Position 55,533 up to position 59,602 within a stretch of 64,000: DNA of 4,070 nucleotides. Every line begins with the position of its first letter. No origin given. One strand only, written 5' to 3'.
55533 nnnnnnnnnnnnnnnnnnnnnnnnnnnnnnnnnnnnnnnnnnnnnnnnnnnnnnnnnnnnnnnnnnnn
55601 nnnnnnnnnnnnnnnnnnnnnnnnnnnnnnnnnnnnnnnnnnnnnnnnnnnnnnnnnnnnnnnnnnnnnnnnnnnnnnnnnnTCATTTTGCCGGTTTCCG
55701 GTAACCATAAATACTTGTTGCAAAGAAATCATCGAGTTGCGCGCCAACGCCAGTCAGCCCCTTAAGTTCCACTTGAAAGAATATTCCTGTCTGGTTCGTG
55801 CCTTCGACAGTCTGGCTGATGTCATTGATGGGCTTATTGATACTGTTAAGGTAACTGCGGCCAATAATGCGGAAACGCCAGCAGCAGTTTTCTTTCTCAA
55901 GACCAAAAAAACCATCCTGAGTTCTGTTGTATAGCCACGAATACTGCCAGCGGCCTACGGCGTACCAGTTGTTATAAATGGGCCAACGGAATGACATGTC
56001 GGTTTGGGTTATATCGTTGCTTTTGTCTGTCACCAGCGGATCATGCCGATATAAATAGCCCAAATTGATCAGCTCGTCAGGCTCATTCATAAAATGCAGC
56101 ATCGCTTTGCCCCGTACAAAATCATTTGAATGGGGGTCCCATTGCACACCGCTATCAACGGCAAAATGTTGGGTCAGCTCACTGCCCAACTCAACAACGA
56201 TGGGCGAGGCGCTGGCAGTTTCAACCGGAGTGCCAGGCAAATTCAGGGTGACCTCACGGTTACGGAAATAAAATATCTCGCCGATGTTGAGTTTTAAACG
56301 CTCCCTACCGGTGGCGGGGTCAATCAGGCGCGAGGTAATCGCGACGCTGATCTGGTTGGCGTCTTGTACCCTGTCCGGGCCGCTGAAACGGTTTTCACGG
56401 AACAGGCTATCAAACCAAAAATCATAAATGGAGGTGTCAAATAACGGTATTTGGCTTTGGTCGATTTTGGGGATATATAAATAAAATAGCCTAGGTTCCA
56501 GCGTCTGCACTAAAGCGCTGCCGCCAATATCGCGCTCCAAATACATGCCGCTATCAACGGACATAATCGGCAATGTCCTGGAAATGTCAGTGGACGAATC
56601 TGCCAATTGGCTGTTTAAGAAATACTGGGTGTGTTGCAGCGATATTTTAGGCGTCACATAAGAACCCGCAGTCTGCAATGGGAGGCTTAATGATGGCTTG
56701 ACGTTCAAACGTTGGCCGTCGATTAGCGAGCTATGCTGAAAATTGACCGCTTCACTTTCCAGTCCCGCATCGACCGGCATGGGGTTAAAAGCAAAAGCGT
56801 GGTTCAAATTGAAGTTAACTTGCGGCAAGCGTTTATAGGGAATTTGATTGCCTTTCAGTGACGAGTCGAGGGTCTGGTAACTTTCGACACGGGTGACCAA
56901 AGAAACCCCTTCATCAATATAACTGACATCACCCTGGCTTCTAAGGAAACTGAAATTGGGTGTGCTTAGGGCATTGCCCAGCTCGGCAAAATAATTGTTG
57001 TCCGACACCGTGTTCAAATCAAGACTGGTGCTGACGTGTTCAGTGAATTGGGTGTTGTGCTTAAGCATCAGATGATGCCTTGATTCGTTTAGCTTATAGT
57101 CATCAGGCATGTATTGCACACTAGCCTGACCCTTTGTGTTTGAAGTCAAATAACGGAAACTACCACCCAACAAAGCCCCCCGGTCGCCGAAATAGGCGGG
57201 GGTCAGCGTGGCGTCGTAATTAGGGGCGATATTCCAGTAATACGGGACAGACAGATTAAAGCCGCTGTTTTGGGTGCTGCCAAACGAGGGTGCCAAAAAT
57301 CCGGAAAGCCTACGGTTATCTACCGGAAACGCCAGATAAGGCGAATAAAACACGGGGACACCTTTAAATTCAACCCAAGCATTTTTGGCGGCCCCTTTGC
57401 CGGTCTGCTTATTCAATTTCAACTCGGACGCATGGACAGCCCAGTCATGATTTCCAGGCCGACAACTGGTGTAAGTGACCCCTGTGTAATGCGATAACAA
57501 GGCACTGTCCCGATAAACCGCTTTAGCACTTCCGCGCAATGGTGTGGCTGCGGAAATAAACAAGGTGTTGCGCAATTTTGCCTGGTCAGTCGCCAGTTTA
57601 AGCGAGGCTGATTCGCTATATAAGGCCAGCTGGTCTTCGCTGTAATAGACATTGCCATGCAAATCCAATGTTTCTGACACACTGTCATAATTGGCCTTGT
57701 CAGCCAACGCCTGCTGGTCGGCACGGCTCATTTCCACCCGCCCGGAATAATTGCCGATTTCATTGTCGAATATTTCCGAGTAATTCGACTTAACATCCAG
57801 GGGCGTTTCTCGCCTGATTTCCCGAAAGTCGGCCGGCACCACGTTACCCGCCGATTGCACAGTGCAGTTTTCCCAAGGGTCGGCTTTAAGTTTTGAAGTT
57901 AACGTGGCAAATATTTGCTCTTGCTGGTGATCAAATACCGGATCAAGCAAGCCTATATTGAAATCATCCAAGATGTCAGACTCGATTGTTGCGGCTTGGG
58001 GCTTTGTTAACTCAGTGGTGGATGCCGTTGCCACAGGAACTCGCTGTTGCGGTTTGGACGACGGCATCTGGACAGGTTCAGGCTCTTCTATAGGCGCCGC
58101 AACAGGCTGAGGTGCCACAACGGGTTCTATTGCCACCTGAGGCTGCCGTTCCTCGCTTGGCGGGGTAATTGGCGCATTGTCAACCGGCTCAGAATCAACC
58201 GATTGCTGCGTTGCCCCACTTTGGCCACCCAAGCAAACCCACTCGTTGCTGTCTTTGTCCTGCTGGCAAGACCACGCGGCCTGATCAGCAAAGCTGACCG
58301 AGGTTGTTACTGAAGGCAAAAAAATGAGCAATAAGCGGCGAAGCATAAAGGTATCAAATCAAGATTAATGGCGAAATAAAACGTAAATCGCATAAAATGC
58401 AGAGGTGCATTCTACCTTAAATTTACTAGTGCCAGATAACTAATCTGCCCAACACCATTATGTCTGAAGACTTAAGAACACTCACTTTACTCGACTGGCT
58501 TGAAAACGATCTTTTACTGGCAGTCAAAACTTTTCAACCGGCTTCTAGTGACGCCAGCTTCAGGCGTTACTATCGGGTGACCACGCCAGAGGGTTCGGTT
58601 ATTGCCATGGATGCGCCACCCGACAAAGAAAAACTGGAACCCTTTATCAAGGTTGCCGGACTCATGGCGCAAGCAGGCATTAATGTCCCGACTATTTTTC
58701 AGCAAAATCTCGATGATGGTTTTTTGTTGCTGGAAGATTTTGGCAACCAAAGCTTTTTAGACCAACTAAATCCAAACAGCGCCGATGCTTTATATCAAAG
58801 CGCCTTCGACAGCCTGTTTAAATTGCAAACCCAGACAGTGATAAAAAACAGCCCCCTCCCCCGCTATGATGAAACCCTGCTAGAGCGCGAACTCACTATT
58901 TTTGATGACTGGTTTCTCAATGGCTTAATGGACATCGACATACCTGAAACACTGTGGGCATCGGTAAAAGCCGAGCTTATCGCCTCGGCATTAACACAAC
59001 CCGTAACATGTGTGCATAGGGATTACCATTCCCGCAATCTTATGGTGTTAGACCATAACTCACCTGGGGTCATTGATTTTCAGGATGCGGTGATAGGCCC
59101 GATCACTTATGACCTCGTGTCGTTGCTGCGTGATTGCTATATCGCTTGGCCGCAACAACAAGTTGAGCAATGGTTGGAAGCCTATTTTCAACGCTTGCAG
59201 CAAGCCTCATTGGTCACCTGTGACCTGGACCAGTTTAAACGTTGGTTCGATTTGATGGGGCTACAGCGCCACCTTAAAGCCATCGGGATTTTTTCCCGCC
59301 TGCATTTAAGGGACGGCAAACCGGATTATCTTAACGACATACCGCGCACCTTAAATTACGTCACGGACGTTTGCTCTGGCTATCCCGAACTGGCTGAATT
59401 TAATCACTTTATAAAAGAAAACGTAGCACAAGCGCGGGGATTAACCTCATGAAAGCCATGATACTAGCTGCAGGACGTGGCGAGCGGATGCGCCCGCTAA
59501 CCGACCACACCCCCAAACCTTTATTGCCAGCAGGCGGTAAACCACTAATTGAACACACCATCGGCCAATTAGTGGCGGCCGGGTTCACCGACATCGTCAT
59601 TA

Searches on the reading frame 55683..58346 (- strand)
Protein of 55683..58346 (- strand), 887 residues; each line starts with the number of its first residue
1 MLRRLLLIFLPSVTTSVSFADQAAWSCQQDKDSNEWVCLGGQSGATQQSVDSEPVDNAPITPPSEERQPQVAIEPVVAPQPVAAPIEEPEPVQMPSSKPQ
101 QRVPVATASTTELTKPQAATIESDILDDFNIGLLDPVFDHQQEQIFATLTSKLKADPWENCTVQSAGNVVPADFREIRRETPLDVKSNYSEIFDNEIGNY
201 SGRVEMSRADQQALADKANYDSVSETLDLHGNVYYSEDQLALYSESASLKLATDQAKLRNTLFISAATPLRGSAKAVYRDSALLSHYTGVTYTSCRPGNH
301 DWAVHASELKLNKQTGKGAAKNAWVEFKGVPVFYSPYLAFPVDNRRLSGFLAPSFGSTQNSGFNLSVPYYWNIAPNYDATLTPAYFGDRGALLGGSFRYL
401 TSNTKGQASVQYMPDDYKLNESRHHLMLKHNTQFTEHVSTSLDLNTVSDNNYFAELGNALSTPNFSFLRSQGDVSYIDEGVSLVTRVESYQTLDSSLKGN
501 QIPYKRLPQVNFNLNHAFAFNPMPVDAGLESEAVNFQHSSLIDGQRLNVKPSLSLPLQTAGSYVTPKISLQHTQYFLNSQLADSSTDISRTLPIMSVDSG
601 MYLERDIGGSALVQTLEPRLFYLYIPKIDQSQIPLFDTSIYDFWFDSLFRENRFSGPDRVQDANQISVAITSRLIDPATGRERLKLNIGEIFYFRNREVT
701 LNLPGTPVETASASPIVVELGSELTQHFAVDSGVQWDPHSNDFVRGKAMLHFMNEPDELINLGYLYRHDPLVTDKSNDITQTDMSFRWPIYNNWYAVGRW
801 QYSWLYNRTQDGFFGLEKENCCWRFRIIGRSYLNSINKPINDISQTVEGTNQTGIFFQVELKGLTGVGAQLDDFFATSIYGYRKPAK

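Call 22: search_protein_families(library=pfam, proteins=[window:55683-58346:-], max_evalue=0.00001)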
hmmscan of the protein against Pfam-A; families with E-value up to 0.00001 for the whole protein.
window:55683-58346:- (887 aa): 1 family
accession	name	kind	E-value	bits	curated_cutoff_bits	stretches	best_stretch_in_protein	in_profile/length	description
PF04453.20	LptD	-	2.2e-102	343.7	22.4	1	423-794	3-384/384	LPS transport system D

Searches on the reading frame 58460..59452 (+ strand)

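Call 22: search_protein_families(library=pfam, proteins=[window:58460-59452:+], max_evalue=0.00001)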
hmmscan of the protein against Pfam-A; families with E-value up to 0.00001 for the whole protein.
window:58460-59452:+ (330 aa): 1 family
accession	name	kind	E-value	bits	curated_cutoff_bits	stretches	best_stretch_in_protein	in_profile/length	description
PF01636.29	APH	-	8.1e-36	124.4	23.2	1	24-245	1-228/239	Phosphotransferase enzyme family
